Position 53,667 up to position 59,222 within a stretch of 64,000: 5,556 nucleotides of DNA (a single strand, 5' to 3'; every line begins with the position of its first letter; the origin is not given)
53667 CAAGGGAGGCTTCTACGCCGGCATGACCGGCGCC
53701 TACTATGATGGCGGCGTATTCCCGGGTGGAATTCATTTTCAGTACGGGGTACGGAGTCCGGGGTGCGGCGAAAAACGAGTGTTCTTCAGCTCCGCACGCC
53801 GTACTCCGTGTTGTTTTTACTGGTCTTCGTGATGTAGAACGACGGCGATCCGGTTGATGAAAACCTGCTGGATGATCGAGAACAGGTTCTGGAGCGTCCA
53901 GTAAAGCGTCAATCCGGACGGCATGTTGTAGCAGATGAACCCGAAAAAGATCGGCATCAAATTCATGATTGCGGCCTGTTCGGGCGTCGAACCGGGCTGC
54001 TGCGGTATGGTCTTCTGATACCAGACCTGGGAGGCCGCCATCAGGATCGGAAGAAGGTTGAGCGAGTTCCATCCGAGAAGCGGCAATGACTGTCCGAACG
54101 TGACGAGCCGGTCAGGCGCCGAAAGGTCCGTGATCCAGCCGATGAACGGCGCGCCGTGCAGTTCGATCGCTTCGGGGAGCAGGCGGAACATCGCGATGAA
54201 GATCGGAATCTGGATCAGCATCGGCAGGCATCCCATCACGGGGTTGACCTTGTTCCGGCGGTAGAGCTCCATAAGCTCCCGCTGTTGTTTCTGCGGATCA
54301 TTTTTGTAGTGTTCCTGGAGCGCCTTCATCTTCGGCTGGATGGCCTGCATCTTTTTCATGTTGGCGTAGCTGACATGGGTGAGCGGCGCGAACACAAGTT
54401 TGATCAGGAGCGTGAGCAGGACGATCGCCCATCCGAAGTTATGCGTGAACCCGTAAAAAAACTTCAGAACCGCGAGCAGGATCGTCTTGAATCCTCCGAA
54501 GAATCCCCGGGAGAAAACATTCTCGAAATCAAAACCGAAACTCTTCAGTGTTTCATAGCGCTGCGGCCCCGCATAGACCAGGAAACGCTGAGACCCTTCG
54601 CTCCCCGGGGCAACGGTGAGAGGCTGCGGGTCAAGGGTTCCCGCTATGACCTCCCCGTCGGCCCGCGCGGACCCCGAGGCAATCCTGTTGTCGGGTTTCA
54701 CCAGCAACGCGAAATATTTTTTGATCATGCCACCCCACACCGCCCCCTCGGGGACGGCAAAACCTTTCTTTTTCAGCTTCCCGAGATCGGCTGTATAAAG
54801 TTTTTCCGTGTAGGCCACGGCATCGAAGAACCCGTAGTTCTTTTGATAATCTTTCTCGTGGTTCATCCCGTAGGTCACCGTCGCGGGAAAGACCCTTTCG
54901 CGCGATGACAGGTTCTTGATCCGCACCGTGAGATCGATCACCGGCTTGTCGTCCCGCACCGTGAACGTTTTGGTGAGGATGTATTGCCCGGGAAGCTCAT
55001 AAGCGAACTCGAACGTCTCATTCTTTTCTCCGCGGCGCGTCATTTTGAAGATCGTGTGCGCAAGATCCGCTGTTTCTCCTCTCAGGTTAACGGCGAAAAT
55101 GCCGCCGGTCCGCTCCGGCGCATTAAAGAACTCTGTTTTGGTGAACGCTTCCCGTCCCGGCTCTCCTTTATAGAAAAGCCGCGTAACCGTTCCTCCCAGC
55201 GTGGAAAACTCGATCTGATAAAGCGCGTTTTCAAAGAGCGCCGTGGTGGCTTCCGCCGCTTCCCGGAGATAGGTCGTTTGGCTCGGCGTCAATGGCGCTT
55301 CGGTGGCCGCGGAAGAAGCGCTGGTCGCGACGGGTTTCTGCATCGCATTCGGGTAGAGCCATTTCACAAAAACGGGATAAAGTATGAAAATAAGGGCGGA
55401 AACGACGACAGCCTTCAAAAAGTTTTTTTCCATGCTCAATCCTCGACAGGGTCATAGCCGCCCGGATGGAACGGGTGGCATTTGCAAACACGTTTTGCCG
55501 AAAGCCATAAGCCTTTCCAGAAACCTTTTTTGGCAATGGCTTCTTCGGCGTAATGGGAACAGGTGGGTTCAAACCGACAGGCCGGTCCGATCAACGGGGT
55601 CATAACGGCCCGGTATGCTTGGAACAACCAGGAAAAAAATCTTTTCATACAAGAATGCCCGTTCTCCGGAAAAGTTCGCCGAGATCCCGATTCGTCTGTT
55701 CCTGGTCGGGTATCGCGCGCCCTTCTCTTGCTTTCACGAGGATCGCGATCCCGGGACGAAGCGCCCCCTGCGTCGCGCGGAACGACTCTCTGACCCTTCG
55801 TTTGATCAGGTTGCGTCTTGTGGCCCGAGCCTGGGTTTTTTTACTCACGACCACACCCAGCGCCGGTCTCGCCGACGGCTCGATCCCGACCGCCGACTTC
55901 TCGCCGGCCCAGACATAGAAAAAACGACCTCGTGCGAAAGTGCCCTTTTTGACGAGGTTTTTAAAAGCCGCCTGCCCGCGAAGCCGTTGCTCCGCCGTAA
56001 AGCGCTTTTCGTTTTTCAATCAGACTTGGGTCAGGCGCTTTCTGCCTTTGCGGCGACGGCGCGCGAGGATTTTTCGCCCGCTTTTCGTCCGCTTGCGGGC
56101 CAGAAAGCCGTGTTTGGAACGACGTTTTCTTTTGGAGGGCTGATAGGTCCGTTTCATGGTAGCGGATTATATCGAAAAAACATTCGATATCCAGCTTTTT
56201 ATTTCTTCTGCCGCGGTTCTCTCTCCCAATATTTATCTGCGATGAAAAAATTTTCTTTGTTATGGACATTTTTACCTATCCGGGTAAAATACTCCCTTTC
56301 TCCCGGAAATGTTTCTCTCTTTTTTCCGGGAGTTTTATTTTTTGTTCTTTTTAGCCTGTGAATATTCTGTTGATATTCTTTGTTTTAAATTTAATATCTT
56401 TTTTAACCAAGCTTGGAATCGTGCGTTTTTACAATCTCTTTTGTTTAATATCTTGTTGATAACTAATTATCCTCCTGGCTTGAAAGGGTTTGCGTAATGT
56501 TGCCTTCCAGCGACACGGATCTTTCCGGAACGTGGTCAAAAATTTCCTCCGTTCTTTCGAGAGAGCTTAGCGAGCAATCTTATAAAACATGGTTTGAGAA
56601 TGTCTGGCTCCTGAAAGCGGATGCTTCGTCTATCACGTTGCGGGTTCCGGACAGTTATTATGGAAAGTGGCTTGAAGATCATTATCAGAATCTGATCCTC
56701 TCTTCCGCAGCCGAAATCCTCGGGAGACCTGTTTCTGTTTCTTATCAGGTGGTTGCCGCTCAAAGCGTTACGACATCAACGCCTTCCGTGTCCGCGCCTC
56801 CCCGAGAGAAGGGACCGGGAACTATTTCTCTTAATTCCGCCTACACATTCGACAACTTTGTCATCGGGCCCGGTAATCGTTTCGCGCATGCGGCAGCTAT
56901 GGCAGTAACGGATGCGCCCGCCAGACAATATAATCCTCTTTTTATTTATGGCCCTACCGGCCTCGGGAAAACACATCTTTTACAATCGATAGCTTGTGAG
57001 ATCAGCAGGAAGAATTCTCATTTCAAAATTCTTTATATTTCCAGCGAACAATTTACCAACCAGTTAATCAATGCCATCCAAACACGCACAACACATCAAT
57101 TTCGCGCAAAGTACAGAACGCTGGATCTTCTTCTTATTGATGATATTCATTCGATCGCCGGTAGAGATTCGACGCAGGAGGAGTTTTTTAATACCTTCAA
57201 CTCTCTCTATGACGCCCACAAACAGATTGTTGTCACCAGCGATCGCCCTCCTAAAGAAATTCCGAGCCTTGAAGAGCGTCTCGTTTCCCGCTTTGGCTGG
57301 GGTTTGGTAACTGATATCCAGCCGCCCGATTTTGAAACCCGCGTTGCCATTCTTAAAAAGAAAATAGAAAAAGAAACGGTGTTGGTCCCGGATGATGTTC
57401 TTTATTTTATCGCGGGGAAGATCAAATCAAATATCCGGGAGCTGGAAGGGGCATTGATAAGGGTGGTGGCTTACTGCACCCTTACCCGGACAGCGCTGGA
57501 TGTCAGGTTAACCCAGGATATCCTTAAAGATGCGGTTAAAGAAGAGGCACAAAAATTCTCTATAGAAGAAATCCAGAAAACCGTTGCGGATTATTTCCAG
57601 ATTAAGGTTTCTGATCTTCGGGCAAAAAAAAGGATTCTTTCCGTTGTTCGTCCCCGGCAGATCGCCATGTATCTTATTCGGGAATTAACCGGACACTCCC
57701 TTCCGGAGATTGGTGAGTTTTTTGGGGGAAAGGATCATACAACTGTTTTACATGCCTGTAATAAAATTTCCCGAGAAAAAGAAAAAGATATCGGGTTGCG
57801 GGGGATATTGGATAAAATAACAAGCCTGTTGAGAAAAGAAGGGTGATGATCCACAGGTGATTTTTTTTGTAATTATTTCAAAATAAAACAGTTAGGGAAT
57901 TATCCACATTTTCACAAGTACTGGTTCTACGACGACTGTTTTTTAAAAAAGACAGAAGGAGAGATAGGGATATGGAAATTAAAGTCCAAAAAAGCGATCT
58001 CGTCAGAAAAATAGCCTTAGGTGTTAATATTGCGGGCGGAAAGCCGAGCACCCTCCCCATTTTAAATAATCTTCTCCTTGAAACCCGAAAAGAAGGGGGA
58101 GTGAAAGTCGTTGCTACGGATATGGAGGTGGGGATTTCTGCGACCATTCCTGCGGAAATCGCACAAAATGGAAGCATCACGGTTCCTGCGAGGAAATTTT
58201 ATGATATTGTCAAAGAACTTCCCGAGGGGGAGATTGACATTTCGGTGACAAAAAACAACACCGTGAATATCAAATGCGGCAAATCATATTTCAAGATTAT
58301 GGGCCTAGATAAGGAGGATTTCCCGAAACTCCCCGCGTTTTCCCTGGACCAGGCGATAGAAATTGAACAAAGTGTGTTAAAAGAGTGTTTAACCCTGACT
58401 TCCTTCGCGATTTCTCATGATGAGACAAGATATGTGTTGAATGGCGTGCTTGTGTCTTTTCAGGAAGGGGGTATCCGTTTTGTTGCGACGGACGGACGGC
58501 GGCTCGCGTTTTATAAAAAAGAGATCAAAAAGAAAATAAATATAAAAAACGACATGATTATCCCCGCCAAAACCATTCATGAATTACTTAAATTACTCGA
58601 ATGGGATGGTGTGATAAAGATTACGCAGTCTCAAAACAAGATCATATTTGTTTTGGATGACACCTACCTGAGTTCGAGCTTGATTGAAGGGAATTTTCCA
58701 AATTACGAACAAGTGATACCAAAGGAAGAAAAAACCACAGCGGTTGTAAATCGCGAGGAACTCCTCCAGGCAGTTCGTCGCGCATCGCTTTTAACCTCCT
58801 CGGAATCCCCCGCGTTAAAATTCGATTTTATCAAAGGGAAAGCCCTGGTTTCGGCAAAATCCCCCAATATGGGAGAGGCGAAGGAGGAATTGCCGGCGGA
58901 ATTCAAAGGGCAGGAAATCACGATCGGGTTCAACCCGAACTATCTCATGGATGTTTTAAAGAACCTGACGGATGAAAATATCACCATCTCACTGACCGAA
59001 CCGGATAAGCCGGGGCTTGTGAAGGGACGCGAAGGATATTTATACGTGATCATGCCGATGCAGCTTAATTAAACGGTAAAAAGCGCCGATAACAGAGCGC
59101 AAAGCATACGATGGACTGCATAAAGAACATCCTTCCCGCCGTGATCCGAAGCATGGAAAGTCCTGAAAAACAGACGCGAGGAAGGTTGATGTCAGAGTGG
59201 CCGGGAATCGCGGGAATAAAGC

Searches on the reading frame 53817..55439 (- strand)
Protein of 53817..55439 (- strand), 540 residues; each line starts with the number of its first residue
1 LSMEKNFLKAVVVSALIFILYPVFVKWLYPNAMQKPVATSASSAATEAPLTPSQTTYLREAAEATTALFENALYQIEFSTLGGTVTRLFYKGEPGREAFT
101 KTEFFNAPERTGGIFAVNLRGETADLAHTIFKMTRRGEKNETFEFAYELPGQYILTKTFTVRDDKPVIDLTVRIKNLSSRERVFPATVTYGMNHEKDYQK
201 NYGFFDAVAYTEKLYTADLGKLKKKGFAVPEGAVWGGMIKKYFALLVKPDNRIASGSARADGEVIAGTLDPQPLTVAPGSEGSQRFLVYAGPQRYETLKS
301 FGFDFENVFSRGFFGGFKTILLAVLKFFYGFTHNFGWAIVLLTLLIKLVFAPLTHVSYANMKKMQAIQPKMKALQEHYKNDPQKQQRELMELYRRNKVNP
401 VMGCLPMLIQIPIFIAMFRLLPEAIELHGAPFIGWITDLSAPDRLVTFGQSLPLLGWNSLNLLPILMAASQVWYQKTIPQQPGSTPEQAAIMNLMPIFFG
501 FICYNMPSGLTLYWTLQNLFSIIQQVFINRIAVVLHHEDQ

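Call 61: search_protein_families(library=pfam, proteins=[window:53817-55439:-], max_evalue=0.00001)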
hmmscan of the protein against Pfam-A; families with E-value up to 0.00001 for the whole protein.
window:53817-55439:- (540 aa): 2 families
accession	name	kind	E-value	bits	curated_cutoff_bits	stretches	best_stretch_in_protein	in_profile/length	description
PF02096.25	60KD_IMP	-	1.4e-62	210.9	35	1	335-530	1-163/163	60Kd inner membrane protein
PF14849.12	YidC_periplas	-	1.1e-15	58.8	24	1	70-315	5-274/283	YidC periplasmic domain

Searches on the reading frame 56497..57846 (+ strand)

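Call 61: search_protein_families(library=pfam, proteins=[window:56497-57846:+], max_evalue=0.00001)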
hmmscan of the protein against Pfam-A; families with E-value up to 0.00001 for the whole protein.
window:56497-57846:+ (449 aa): 8 families
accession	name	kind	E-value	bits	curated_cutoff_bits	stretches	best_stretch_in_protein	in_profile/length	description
PF00308.24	Bac_DnaA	-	6.8e-70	234.9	23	1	112-273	1-162/162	Bacterial DnaA ATPAse domain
PF08299.17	Bac_DnaA_C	-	2.5e-32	111.2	31.5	1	356-424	1-69/69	Bacterial dnaA protein helix-turn-helix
PF11638.13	DnaA_N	-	3.1e-13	49.7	24.6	1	12-72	3-64/65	DnaA N-terminal domain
PF00004.35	AAA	-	4.7e-11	43.7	21.2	1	149-261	2-122/131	ATPase family associated with various cellular activities (AAA)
PF01695.23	IstB_IS21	-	2.9e-09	37.2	24.1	1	148-251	95-195/238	IstB-like ATP binding protein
PF13173.12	AAA_14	-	9.1e-07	29.4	27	1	146-264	3-113/129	AAA domain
PF13191.12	AAA_16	-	1.8e-06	29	32.6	0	142-241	21-127/167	AAA ATPase domain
PF13401.12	AAA_22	-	8e-06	26.6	27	0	146-244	6-116/130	AAA domain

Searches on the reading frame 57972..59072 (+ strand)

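Call 61: search_protein_families(library=pfam, proteins=[window:57972-59072:+], max_evalue=0.00001)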
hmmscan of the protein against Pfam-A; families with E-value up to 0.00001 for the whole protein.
window:57972-59072:+ (366 aa): 3 families
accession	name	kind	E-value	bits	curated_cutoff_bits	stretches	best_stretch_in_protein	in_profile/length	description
PF00712.24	DNA_pol3_beta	-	3.6e-37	127.6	24.4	1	1-121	1-120/120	DNA polymerase III beta subunit, N-terminal domain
PF02767.21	DNA_pol3_beta_2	-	9.3e-34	116.6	27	1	130-244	1-116/116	DNA polymerase III beta subunit, central domain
PF02768.20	DNA_pol3_beta_3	-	2.7e-26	92.2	27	1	247-363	2-120/121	DNA polymerase III beta subunit, C-terminal domain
